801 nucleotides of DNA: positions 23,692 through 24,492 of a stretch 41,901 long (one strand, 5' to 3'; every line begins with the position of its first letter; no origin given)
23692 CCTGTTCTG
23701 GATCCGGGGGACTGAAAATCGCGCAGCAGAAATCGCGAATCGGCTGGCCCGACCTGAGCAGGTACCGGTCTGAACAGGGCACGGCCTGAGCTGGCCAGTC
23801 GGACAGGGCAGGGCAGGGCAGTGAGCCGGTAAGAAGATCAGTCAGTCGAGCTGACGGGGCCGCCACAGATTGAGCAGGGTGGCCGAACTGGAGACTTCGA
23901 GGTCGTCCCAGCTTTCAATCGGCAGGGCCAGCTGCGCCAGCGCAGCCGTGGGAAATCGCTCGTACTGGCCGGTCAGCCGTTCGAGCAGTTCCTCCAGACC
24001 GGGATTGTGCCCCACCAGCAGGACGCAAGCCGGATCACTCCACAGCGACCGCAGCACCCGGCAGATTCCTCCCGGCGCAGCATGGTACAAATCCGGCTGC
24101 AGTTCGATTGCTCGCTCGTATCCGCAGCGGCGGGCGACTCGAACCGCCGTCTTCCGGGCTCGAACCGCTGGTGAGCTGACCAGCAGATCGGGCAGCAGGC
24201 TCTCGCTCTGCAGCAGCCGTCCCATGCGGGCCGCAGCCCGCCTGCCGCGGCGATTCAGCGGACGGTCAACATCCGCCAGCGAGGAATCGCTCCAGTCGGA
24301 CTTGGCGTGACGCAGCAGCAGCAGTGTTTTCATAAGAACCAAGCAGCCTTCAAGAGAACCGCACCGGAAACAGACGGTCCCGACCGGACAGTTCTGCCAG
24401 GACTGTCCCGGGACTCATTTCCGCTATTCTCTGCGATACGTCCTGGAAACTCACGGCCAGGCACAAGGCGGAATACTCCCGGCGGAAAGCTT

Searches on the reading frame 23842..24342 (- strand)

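Call 38: search_protein_families(library=pfam, proteins=[window:23842-24342:-], max_evalue=0.001)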
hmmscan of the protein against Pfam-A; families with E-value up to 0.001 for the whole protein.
window:23842-24342:- (166 aa): 1 family
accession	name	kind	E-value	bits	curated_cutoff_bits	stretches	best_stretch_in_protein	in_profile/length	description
PF00300.27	His_Phos_1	-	1e-11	45.3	21.7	1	7-85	1-77/194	Histidine phosphatase superfamily (branch 1)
